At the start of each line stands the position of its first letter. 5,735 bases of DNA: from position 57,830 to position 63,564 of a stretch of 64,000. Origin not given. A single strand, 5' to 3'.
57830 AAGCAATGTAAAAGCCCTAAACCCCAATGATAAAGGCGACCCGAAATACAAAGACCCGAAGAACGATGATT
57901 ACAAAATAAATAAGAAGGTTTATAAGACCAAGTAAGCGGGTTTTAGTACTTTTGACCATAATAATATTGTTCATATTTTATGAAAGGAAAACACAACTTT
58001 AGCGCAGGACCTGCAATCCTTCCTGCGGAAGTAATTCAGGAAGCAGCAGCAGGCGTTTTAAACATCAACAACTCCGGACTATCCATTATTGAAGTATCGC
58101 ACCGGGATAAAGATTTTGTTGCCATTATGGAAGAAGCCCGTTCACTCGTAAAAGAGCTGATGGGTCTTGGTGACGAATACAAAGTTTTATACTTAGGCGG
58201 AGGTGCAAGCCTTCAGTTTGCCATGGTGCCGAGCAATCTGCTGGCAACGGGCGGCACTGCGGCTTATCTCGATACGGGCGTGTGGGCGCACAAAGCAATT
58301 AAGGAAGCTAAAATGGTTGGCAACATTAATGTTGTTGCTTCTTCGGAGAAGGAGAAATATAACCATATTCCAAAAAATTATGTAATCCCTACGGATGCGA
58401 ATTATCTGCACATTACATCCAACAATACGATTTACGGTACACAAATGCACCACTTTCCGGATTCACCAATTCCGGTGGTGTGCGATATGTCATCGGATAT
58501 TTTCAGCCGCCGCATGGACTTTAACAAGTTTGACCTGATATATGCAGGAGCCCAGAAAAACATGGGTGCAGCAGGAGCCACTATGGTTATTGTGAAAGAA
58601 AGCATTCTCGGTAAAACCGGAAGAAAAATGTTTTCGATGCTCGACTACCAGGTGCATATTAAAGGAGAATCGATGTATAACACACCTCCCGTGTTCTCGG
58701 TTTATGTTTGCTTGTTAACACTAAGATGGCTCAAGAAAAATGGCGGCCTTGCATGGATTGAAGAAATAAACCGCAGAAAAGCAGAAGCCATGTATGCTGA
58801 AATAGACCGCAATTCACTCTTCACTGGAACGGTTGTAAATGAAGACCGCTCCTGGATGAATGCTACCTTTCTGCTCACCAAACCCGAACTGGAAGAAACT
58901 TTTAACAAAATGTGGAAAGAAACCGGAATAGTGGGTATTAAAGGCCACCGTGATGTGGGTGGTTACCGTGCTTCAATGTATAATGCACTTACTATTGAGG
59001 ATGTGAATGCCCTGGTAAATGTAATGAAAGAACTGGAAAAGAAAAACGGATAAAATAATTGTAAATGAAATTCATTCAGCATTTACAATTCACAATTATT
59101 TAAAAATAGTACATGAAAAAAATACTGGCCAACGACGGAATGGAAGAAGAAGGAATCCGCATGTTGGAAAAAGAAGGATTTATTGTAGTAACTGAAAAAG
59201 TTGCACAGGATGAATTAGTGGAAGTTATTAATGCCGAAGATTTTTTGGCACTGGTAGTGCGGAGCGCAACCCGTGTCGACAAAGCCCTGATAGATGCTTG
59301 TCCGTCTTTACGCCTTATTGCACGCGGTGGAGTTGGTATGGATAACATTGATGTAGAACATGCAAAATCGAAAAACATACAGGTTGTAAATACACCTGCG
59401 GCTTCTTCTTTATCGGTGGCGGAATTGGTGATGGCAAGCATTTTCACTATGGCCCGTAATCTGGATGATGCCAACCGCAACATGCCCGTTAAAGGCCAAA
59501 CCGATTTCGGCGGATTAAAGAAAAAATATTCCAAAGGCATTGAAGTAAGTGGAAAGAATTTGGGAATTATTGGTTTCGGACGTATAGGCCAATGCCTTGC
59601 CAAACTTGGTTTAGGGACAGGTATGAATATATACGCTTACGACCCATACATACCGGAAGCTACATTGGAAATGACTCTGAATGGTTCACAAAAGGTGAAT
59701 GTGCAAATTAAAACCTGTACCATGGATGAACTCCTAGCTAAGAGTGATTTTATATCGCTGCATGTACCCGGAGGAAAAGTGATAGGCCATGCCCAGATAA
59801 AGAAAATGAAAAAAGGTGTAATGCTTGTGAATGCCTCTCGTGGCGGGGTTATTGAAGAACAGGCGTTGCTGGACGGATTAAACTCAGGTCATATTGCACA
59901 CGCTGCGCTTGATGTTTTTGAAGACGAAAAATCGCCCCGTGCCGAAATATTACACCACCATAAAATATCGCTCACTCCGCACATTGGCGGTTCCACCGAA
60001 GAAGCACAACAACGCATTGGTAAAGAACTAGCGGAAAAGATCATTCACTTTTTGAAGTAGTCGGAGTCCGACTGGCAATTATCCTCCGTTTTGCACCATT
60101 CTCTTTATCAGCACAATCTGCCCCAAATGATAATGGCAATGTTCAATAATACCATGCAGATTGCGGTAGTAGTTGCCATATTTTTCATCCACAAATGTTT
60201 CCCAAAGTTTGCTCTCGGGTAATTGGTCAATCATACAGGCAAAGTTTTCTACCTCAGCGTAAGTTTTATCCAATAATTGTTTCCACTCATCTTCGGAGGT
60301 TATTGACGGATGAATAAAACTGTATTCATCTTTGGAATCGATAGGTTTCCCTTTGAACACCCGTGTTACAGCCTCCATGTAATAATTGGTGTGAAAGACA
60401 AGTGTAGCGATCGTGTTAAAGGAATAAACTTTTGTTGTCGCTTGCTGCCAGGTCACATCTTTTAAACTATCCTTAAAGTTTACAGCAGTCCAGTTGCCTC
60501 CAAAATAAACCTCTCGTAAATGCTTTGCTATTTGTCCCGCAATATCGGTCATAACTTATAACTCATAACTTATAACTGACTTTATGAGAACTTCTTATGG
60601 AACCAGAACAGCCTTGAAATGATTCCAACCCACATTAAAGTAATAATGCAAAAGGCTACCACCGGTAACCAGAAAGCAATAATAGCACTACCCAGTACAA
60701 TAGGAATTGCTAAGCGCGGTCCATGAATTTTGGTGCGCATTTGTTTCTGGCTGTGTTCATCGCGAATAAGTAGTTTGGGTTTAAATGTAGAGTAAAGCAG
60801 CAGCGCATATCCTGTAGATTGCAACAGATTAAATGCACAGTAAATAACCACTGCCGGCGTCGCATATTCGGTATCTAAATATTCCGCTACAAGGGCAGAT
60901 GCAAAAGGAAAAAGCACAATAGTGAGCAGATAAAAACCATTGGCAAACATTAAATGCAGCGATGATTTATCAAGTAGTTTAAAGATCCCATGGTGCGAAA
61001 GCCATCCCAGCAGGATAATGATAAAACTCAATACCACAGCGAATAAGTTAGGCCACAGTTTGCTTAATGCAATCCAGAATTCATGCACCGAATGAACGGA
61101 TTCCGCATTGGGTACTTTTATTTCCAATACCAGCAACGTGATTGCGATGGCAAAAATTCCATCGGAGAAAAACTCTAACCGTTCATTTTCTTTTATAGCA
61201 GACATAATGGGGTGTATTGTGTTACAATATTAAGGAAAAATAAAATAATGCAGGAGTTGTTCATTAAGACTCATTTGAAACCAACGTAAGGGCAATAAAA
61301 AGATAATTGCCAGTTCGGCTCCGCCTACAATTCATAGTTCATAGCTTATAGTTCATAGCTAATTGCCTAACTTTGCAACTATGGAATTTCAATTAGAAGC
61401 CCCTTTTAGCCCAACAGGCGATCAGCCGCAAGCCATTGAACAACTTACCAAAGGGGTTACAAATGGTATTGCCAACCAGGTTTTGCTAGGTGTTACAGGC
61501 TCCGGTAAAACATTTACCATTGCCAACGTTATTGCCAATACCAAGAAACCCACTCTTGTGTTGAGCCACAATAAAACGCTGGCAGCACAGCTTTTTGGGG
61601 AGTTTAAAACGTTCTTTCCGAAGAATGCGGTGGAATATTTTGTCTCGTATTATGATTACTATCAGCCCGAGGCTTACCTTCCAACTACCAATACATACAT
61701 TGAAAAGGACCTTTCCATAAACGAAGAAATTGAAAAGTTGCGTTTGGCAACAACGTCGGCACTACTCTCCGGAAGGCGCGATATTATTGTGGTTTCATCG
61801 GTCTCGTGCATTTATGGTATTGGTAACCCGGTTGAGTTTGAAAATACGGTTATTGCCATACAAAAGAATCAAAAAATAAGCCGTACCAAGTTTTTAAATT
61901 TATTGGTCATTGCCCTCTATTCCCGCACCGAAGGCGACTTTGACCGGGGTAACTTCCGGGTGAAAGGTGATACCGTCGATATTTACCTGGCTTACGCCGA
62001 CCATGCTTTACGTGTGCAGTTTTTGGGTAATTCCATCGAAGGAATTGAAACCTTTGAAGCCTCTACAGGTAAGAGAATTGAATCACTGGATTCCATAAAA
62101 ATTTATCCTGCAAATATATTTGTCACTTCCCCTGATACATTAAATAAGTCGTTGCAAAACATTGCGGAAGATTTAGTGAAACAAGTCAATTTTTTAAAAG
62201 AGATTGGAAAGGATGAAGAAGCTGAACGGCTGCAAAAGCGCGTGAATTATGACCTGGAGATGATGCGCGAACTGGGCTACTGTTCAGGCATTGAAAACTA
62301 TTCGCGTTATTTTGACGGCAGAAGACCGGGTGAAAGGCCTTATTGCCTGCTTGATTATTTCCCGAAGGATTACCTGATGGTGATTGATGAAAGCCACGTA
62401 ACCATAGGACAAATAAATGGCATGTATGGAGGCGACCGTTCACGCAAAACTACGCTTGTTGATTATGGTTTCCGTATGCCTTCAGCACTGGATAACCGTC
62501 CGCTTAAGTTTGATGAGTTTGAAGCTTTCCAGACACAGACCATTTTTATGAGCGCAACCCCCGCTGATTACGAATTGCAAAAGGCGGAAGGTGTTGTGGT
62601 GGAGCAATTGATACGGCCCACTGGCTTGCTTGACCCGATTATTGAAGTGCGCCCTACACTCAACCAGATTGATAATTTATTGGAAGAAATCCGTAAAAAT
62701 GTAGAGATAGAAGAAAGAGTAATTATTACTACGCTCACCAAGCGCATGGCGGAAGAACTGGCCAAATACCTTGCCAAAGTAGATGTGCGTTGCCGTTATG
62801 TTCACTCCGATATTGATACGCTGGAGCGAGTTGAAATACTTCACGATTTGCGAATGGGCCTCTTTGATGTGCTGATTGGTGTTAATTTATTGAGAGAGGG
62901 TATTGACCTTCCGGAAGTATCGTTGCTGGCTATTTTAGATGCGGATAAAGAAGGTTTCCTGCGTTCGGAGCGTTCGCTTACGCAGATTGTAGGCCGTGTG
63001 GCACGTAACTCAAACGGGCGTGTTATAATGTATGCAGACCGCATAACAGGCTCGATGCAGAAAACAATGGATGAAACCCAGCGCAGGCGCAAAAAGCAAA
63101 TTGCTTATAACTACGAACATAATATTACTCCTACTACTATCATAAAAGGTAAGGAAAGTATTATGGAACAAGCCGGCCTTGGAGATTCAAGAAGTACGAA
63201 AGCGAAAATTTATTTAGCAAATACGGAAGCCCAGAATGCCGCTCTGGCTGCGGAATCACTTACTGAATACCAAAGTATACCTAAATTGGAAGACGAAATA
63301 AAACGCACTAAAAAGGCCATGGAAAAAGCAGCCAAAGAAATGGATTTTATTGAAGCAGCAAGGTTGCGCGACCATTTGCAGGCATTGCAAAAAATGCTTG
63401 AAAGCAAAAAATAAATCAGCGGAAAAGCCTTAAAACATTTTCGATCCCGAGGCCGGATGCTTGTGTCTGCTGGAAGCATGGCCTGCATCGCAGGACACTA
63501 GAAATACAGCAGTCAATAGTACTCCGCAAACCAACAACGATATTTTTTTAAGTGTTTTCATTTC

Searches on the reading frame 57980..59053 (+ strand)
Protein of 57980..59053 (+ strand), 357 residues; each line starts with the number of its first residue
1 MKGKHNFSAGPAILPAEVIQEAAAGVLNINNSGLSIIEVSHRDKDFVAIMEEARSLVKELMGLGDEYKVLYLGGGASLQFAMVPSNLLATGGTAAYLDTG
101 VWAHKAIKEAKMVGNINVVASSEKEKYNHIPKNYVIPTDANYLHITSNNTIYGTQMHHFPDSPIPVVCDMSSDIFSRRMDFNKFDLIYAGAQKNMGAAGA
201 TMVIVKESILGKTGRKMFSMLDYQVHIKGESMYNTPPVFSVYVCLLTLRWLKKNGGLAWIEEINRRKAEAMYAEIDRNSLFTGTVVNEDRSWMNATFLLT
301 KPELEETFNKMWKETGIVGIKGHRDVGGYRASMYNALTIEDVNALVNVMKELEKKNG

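Call 66: search_protein_families(library=pfam, proteins=[window:57980-59053:+], max_evalue=0.00001)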
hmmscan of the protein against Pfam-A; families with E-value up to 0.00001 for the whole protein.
window:57980-59053:+ (357 aa): 1 family
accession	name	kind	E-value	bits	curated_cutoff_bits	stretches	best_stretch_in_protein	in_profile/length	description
PF00266.25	Aminotran_5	-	9.2e-39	133.9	21.5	1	6-345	3-371/371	Aminotransferase class-V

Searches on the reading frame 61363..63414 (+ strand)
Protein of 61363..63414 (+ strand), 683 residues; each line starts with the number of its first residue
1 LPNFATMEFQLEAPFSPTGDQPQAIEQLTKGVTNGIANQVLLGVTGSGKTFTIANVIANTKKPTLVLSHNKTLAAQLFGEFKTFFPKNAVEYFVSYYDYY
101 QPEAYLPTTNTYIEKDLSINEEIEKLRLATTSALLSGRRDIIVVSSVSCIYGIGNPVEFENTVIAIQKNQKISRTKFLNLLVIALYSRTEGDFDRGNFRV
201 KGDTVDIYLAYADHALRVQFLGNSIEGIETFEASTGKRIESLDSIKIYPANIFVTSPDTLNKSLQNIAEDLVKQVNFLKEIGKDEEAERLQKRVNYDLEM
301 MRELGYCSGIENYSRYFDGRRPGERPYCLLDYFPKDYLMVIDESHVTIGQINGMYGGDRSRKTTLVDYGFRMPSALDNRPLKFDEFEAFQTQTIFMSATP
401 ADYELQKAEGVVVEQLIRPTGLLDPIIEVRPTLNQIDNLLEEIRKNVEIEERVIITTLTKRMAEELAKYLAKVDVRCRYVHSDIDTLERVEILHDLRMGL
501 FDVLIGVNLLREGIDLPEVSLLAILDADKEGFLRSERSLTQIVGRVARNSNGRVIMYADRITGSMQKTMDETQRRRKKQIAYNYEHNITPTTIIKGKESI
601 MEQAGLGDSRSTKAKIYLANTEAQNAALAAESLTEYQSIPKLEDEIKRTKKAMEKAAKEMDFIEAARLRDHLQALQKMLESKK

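Call 34: search_protein_families(library=pfam, proteins=[window:61363-63414:+], max_evalue=0.00001)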
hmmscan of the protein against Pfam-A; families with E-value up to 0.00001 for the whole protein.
window:61363-63414:+ (683 aa): 6 families
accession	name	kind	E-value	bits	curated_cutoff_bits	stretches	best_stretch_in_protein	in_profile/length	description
PF17757.6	UvrB_inter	-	7.7e-27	93.7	22.9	1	164-253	1-91/91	UvrB interaction domain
PF12344.14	UvrB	-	4e-21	75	27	1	556-595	1-40/43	Ultra-violet resistance protein B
PF00271.37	Helicase_C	-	5.8e-19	68.8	23.5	1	436-549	3-109/110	Helicase conserved C-terminal domain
PF04851.21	ResIII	-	1.9e-10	41.4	22.5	1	19-90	6-82/164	Type III restriction enzyme, res subunit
PF00270.35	DEAD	-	1e-06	29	26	0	20-89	3-73/167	DEAD/DEAH box helicase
PF02151.25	UVR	-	3.8e-06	26.9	21.5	0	644-677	2-35/36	UvrB/uvrC motif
